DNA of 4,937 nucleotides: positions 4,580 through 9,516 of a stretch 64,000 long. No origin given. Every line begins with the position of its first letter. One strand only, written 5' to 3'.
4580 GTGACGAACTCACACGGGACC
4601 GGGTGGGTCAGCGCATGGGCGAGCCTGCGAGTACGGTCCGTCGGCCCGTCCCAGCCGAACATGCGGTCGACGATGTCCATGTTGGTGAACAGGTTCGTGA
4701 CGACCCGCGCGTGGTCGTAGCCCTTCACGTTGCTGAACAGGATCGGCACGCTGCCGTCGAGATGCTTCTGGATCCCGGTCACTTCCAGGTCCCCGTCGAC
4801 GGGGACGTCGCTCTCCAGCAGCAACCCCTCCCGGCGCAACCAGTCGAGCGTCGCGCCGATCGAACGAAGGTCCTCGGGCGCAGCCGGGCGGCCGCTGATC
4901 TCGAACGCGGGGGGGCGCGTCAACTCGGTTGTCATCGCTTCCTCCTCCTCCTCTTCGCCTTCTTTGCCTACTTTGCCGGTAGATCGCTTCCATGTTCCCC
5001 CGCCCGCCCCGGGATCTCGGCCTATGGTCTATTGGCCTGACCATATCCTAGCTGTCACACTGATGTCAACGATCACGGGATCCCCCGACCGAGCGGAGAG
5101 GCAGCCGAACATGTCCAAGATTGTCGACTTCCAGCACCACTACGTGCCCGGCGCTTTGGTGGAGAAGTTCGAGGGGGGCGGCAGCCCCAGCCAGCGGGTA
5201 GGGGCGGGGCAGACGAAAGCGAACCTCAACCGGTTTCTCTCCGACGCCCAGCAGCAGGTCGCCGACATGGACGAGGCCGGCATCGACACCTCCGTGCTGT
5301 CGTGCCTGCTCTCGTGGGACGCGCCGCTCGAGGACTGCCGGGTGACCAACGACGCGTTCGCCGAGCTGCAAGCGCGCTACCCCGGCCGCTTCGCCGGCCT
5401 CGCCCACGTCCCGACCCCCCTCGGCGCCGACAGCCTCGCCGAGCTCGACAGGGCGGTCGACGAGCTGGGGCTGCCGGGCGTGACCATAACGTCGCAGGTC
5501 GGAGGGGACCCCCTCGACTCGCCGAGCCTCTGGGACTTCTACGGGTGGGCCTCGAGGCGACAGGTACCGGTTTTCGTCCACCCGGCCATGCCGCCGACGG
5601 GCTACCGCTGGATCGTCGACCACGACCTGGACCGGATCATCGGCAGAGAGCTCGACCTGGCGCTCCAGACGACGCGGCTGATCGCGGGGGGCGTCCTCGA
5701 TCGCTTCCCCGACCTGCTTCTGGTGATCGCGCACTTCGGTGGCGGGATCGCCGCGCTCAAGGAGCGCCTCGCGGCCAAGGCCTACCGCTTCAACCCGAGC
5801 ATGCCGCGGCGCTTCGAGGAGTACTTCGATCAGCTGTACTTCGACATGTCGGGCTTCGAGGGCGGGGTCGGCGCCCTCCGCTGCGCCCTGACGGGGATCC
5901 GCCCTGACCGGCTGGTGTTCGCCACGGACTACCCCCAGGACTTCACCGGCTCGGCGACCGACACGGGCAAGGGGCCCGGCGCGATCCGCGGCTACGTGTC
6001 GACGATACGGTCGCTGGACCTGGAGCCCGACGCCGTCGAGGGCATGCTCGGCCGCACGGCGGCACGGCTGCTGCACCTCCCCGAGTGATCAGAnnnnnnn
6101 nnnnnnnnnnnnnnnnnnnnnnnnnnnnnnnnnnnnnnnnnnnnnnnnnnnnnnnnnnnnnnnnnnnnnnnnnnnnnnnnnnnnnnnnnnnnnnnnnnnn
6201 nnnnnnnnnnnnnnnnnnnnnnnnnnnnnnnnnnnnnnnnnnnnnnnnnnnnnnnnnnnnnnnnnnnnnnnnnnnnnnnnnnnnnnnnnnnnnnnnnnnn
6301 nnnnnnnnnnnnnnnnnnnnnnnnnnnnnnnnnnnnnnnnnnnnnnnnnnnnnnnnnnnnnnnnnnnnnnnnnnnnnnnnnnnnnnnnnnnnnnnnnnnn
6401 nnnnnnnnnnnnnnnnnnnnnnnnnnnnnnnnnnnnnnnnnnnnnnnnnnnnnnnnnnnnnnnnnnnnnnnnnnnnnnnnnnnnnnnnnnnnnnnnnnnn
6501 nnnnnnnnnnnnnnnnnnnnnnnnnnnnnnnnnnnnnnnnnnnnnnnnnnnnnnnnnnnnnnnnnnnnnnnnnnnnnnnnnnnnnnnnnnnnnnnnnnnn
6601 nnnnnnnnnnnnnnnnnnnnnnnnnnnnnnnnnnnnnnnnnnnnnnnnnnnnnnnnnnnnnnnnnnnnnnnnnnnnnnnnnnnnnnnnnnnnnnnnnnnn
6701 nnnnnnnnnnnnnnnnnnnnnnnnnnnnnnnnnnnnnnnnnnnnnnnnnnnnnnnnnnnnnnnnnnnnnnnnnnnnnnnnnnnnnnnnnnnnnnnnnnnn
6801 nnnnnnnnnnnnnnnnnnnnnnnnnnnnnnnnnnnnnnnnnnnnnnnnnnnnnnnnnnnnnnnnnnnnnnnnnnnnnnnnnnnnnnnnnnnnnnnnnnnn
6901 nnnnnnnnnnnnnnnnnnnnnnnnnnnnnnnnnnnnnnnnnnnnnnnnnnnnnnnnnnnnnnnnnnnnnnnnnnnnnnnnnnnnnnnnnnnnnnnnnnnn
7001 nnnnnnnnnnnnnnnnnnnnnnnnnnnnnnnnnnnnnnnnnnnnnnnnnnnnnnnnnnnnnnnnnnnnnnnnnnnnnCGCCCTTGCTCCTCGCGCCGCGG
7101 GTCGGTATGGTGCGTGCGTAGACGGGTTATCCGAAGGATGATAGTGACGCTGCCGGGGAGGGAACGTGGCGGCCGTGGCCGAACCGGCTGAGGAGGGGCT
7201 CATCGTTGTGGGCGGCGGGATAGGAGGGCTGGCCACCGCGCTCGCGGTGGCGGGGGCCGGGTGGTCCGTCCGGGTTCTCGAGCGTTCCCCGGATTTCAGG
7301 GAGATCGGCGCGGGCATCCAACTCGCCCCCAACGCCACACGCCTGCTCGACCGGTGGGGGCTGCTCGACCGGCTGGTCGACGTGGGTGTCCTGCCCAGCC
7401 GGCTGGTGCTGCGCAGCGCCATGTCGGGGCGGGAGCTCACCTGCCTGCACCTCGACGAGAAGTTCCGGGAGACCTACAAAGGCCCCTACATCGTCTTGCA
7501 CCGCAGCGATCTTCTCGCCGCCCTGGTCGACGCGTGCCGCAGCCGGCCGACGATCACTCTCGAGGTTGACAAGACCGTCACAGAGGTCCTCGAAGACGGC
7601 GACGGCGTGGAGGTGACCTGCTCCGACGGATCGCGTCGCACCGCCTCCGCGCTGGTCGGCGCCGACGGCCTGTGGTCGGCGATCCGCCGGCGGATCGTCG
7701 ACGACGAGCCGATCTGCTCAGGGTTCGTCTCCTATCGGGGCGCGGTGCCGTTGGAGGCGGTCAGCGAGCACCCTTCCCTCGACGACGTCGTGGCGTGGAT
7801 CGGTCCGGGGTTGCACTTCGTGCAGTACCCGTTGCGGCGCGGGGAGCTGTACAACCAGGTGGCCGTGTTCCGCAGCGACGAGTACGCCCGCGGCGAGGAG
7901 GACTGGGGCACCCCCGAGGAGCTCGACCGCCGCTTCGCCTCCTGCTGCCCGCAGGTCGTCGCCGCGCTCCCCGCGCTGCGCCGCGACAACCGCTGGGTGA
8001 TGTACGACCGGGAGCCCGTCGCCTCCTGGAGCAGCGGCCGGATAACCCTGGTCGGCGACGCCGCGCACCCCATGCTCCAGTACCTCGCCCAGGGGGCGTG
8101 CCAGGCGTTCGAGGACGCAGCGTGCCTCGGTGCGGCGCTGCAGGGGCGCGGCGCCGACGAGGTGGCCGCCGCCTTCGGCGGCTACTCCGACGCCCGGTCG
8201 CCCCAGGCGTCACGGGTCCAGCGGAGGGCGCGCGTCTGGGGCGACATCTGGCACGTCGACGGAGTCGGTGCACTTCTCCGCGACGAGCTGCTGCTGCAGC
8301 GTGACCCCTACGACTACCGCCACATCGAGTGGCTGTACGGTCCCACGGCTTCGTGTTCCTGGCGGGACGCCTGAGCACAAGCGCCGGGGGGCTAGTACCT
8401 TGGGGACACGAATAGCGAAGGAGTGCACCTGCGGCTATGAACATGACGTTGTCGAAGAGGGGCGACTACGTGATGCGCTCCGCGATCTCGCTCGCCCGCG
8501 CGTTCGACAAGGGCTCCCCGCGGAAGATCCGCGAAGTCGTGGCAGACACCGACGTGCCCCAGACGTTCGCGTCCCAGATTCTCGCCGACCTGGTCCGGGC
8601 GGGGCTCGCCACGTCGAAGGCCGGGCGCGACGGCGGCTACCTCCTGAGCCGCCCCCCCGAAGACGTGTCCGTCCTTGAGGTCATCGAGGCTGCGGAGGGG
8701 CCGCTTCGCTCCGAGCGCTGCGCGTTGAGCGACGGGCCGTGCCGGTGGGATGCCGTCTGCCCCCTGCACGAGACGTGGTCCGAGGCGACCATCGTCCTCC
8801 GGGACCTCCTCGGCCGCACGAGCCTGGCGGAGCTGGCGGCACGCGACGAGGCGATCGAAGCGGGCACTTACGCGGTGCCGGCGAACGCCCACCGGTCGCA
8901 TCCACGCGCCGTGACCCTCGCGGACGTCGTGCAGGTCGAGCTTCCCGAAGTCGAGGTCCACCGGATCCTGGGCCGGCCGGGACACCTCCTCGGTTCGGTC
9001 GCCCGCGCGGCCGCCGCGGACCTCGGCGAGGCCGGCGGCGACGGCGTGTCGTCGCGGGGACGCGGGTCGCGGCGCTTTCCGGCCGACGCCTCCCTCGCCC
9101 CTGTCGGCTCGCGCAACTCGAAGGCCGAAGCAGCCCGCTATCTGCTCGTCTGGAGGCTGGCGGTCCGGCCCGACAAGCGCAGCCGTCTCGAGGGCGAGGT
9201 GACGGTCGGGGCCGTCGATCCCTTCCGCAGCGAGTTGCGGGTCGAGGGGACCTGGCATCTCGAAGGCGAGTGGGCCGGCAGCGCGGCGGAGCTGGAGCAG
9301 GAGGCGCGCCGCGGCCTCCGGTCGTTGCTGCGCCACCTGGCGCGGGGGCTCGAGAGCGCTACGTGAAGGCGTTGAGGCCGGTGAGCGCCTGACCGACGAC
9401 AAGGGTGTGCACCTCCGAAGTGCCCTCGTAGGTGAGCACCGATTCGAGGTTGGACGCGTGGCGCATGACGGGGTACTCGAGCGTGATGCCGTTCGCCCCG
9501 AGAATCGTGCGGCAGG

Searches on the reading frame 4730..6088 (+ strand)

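Call 48: search_protein_families(library=pfam, proteins=[window:4730-6088:+], max_evalue=0.0001)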
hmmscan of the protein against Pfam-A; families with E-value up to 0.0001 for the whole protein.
window:4730-6088:+ (452 aa): 1 family
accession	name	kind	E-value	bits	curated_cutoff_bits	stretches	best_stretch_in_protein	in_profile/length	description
PF04909.20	Amidohydro_2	-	1.3e-32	114.2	26.4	1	200-450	59-289/289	Amidohydrolase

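Call 70: search_protein_families(library=ncbifam, proteins=[window:4730-6088:+], max_evalue=1e-10)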
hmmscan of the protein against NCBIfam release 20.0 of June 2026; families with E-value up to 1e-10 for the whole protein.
window:4730-6088:+ (452 aa): 0 families

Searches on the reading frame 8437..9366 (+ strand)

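Call 25: search_protein_families(library=pfam, proteins=[window:8437-9366:+], max_evalue=0.00001)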
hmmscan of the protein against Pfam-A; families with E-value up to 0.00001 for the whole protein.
window:8437-9366:+ (309 aa): 1 family
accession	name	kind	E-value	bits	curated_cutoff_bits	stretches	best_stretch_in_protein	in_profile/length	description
PF02082.26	Rrf2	-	6.7e-27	94.7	30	1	5-135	1-131/132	Iron-dependent Transcriptional regulator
